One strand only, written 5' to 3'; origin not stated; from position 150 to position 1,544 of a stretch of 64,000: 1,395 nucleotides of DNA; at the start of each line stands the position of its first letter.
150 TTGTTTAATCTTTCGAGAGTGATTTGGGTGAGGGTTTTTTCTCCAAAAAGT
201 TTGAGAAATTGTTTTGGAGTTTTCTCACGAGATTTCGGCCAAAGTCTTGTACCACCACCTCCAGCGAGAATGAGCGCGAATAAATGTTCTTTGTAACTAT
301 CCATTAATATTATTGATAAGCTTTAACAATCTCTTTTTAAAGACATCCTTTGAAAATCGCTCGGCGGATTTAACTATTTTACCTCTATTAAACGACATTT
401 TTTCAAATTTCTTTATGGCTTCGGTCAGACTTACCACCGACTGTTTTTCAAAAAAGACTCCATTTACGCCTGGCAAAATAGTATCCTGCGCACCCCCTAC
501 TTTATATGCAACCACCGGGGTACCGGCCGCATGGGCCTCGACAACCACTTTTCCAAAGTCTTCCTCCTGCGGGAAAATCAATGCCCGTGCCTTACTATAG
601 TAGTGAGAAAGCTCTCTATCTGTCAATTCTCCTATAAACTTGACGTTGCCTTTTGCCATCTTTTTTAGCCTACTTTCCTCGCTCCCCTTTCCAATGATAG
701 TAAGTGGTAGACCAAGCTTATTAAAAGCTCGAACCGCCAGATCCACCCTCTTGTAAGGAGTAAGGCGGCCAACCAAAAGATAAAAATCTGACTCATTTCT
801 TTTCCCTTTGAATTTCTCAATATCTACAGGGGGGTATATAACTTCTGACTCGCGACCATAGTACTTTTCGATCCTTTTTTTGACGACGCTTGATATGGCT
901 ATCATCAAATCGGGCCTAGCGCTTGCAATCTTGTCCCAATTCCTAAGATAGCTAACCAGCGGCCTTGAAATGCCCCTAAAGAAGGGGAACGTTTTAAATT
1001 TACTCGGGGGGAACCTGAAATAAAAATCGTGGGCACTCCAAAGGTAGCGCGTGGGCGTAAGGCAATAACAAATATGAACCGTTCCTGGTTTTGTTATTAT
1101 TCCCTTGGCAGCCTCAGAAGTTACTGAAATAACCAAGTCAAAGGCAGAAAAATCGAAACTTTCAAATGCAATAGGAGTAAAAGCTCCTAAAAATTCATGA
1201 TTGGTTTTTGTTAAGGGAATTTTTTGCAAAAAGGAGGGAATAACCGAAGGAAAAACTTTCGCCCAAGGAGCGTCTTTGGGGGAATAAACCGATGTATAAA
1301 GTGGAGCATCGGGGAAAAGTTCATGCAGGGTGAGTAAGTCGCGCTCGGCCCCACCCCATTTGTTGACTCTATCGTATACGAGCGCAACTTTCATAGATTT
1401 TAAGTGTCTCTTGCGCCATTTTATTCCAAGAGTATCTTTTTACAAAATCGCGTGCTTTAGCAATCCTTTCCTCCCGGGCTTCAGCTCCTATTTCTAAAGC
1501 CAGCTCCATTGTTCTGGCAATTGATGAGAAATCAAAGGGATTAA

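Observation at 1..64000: Glycan-assembly mega-locus of more than 64 kb; no priming phosphoglycosyl transferase in the window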

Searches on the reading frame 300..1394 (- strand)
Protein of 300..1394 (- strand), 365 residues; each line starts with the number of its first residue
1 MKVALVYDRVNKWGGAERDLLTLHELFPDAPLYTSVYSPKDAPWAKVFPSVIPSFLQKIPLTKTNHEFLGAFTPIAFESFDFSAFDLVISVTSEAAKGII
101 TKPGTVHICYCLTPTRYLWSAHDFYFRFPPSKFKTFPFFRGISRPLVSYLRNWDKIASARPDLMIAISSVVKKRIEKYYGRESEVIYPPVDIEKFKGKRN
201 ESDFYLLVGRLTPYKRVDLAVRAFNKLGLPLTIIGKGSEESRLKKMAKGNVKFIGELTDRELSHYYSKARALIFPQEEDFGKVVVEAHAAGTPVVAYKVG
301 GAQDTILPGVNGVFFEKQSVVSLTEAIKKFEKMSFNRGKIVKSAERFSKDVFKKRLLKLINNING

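Call 9: search_protein_families(library=pfam, proteins=[window:300-1394:-], max_evalue=0.01)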
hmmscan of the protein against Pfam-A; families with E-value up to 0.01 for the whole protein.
window:300-1394:- (365 aa): 5 families
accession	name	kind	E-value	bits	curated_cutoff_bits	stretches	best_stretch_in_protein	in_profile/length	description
PF00534.26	Glycos_transf_1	-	1.4e-30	106.5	26.4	1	194-344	7-169/172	Glycosyl transferases group 1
PF13692.12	Glyco_trans_1_4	-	1.1e-22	81.3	27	1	206-329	5-138/142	Glycosyl transferases group 1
PF13439.12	Glyco_transf_4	-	4.9e-07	30.4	28.5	1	112-194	94-170/170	Glycosyltransferase Family 4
PF20706.3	GT4-conflict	-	1.8e-05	24.4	26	1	185-322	176-335/385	Family 4 Glycosyltransferase in conflict systems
PF13524.12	Glyco_trans_1_2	-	0.0015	18.9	25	1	221-346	6-127/144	Glycosyl transferase-like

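Call 11: find_encoding_contigs(protein=window:300-1394:-, flank=10000, max_places=4)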
Protein window:300-1394:- (365 aa): 12 contigs read that carry it; 4 places shown.
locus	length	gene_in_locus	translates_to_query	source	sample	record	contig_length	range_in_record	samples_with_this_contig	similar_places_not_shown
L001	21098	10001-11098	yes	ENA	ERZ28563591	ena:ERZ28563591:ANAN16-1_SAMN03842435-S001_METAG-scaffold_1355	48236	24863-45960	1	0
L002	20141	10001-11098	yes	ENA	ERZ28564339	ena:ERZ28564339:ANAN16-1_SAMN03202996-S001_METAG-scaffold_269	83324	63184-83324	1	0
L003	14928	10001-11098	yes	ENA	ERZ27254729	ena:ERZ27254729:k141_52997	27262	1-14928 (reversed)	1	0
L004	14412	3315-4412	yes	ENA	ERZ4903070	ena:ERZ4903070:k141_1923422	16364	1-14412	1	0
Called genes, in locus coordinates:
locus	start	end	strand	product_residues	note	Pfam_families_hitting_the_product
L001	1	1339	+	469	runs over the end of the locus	PF13231:PMT_2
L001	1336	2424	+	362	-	PF13439:Glyco_transf_4, PF00534:Glycos_transf_1, PF13692:Glyco_trans_1_4, PF13524:Glyco_trans_1_2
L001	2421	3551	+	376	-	PF13439:Glyco_transf_4, PF00534:Glycos_transf_1, PF13692:Glyco_trans_1_4, PF20706:GT4-conflict (weak)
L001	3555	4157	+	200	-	PF25087:GMPPB_C (faint), PF00132:Hexapep, PF14602:Hexapep_2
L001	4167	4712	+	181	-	-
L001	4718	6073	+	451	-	PF04932:Wzy_C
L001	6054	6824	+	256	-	PF02366:PMT, PF13231:PMT_2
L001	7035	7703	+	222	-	-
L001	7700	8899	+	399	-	PF13439:Glyco_transf_4, PF13579:Glyco_trans_4_4 (weak), PF00534:Glycos_transf_1, PF13692:Glyco_trans_1_4, PF13524:Glyco_trans_1_2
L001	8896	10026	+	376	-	PF13439:Glyco_transf_4, PF00534:Glycos_transf_1, PF20706:GT4-conflict (weak), PF13692:Glyco_trans_1_4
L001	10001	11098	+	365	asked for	PF13439:Glyco_transf_4 (weak), PF00534:Glycos_transf_1, PF13692:Glyco_trans_1_4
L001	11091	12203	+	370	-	PF00483:NTP_transferase, PF12804:NTP_transf_3 (weak), PF22640:ManC_GMP_beta-helix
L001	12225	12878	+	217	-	PF02397:Bac_transf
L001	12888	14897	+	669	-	PF13196:DUF4012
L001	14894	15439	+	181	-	PF11967:RecO_N, PF02565:RecO_C (weak)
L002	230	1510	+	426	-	PF13231:PMT_2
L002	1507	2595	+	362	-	PF13439:Glyco_transf_4, PF00534:Glycos_transf_1, PF13692:Glyco_trans_1_4, PF13524:Glyco_trans_1_2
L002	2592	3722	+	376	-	PF13439:Glyco_transf_4, PF00534:Glycos_transf_1, PF13692:Glyco_trans_1_4, PF20706:GT4-conflict (weak)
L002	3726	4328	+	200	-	PF25087:GMPPB_C (faint), PF00132:Hexapep, PF14602:Hexapep_2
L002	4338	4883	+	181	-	-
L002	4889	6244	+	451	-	PF04932:Wzy_C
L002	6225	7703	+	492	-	PF02366:PMT (weak), PF13231:PMT_2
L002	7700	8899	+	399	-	PF13439:Glyco_transf_4, PF13579:Glyco_trans_4_4 (weak), PF00534:Glycos_transf_1, PF13692:Glyco_trans_1_4, PF13524:Glyco_trans_1_2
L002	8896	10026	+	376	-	PF13439:Glyco_transf_4, PF00534:Glycos_transf_1, PF20706:GT4-conflict (weak), PF13692:Glyco_trans_1_4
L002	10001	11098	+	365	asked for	PF13439:Glyco_transf_4 (weak), PF00534:Glycos_transf_1, PF13692:Glyco_trans_1_4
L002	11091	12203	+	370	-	PF00483:NTP_transferase, PF12804:NTP_transf_3 (weak), PF22640:ManC_GMP_beta-helix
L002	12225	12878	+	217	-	PF02397:Bac_transf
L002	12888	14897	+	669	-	PF13196:DUF4012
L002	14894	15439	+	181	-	PF11967:RecO_N, PF02565:RecO_C (weak)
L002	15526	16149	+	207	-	-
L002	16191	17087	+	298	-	PF13399:LytR_C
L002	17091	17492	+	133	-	PF01641:SelR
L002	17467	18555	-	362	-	PF03816:LytR_cpsA_psr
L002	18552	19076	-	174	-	PF01625:PMSR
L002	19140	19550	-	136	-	-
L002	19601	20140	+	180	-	?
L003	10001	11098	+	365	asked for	PF13439:Glyco_transf_4 (weak), PF00534:Glycos_transf_1, PF13692:Glyco_trans_1_4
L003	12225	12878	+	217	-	PF02397:Bac_transf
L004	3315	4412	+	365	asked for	PF13439:Glyco_transf_4 (weak), PF00534:Glycos_transf_1, PF13692:Glyco_trans_1_4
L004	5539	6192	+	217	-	PF02397:Bac_transf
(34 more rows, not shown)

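Call 17: search_protein_families(library=ncbifam, proteins=[L002:12225-12875:+, L002:11091-12200:+, L002:12888-14894:+], max_evalue=0.01)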
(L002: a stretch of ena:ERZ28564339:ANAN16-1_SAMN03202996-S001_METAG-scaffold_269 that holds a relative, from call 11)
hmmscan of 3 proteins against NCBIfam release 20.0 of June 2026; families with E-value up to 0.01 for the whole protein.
L002:12225-12875:+ (217 aa): 10 families
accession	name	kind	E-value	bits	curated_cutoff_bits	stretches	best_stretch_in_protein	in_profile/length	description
TIGR03025.1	EPS_sugtrans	subfamily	1.7e-73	248.4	295.55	1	3-216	254-444/445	exopolysaccharide biosynthesis polyprenyl glycosylphosphotransferase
TIGR03022.1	WbaP_sugtrans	subfamily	4.1e-67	227.4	403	1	5-216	257-455/456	undecaprenyl-phosphate galactose phosphotransferase WbaP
TIGR03023.1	WcaJ_sugtrans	equivalog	2e-59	202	410.75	1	4-216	260-452/453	undecaprenyl-phosphate glucose phosphotransferase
NF052601.1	undeca_RfbP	equivalog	6.7e-58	195.8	330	1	4-211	42-236/244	undecaprenyl-phosphate galactose phosphotransferase family protein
NF041877.1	EPS_EpsZ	equivalog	1.1e-51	176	800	1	6-216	265-458/459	exopolysaccharide biosynthesis polyisoprenyl-phosphate hexose-1-phosphate transferase EpsZ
NF011751.0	PRK15204.1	equivalog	1.7e-45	155.5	907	1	5-216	278-475/476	undecaprenyl-phosphate galactose phosphotransferase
TIGR03013.1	EpsB_2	subfamily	2.5e-43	148.8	393.35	1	4-216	252-442/443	TIGR03013 family XrtA/PEP-CTERM system glycosyltransferase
NF007518.0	PRK10124.1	equivalog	8.5e-37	127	684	1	4-206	271-453/464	undecaprenyl-phosphate glucose phosphotransferase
NF050817.1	PolSacchBiosHfsE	equivalog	4.4e-30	104.8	750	1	5-207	270-456/467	polysaccharide biosynthesis protein HfsE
NF045514.1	glycotran_HepC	equivalog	4.5e-27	94.8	140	1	4-136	114-211/220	heterocyst development glycosyltransferase HepC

L002:11091-12200:+ (370 aa): 8 families
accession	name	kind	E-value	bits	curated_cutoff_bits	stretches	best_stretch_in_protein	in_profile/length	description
TIGR01479.1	GMP_PMI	equivalog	1.9e-85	287.4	372.95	1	9-368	2-352/467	mannose-1-phosphate guanylyltransferase/mannose-6-phosphate isomerase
NF012004.0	PRK15460.1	equivalog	4.2e-65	220.3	859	1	6-368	4-362/478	mannose-1-phosphate guanyltransferase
TIGR03992.1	Arch_glmU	subfamily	4.1e-08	32.5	292.1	1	10-137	3-122/393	bifunctional sugar-1-phosphate nucleotidylyltransferase/acetyltransferase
NF001183.0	PRK00155.1-3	subfamily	3.3e-06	26.6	166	1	9-84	3-75/237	D-ribitol-5-phosphate cytidylyltransferase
TIGR00453.1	ispD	equivalog_domain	1.4e-05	24.7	181.3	1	10-139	2-120/219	2-C-methyl-D-erythritol 4-phosphate cytidylyltransferase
NF006899.0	PRK09382.1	equivalog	5.1e-05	22.6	417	1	8-138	7-127/387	bifunctional 2-C-methyl-D-erythritol 4-phosphate cytidylyltransferase/2-C-methyl-D-erythritol 2,4-cyclodiphosphate synthase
NF001186.0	PRK00155.2-3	equivalog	0.00041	19.9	253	1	6-86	3-79/224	2-C-methyl-D-erythritol 4-phosphate cytidylyltransferase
NF010936.0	PRK14356.1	equivalog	0.0016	17.4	666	1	7-170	5-153/456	bifunctional UDP-N-acetylglucosamine diphosphorylase/glucosamine-1-phosphate N-acetyltransferase GlmU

L002:12888-14894:+ (669 aa): 0 families

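Call 19: find_related_loci(query=L002:12888-14894:+, collection=genome_contigs, flank=10000)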
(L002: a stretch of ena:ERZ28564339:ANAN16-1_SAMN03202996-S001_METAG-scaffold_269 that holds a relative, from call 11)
Query L002:12888-14894:+ (669 aa) in genome_contigs; peptide patterns used: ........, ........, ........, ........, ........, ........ (x = any residue, [..] = any of these).
106 stretches matched a pattern; 71 encode a relative of the query (tblastn E <= 1e-3); 71 distinct loci.
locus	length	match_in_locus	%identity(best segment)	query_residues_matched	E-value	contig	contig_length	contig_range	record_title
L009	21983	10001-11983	84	1-669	0e+0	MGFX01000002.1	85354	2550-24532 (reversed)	MAG: Candidatus Woesebacteria bacterium RBG_16_42_24 RBG_16_scaffold_14, whole genome shotgun sequence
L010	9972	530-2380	62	53-669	0e+0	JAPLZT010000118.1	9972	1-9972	MAG: Candidatus Woesebacteria bacterium isolate LacPavin_0920_WC90_MAG_37_8 LacPavin_0920_WC90_scaffold_1257857, whole g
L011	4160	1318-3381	58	1-668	0e+0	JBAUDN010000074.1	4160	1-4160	MAG: Microgenomates group bacterium isolate MFD13099_ilm_asm_bin3 k127_381335, whole genome shotgun sequence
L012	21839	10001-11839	61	53-669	0e+0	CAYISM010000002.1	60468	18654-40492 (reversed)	MAG TPA_asm: uncultured Gammaproteobacteria bacterium isolate ERP119705_co3_788 genome assembly, contig: NODE_343_length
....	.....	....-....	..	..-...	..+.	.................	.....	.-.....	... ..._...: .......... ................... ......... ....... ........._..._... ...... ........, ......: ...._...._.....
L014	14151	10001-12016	58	9-669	0e+0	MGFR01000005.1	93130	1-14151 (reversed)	MAG: Candidatus Woesebacteria bacterium RBG_13_46_13 RBG_13_scaffold_25, whole genome shotgun sequence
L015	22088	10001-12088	57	5-669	0e+0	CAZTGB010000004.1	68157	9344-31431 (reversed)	MAG TPA_asm: uncultured Gammaproteobacteria bacterium isolate SRP090828_co3_120 genome assembly, contig: NODE_25_length_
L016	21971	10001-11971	59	24-669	0e+0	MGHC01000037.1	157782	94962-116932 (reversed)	MAG: Candidatus Woesebacteria bacterium RIFCSPLOWO2_01_FULL_39_10 rifcsplowo2_01_scaffold_970, whole genome shotgun sequ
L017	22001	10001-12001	58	5-669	0e+0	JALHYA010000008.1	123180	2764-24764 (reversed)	MAG: Patescibacteria group bacterium isolate PFL142 seq_1300431, whole genome shotgun sequence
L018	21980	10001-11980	59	23-668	0e+0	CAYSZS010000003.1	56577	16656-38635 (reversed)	MAG TPA_asm: uncultured Gammaproteobacteria bacterium isolate SRP050083_co1_18 genome assembly, contig: NODE_130_length_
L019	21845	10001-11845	62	53-668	0e+0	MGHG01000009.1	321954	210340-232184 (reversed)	MAG: Candidatus Woesebacteria bacterium RIFCSPLOWO2_01_FULL_39_23 rifcsplowo2_01_scaffold_4, whole genome shotgun sequen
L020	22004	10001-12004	57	5-668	0e+0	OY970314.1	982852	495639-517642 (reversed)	MAG: Candidatus Woesebacteria bacterium isolate MFD01299.bin.c.5 genome assembly, chromosome: 1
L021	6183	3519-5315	62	72-669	0e+0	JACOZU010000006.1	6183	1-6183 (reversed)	MAG: Candidatus Woesebacteria bacterium isolate NC_groundwater_213_Ag_S-0.1um_45_9 S4_GD2017_2_S1_scaffold_9277, whole g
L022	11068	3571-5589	58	9-668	0e+0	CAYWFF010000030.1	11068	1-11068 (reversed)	MAG TPA_asm: uncultured Gammaproteobacteria bacterium isolate SRP193661_co1_213 genome assembly, contig: NODE_5901_lengt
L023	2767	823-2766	58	19-658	0e+0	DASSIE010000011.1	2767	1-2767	MAG TPA_asm: Patescibacteria group bacterium isolate SMAG_U1079 k141_809148, whole genome shotgun sequence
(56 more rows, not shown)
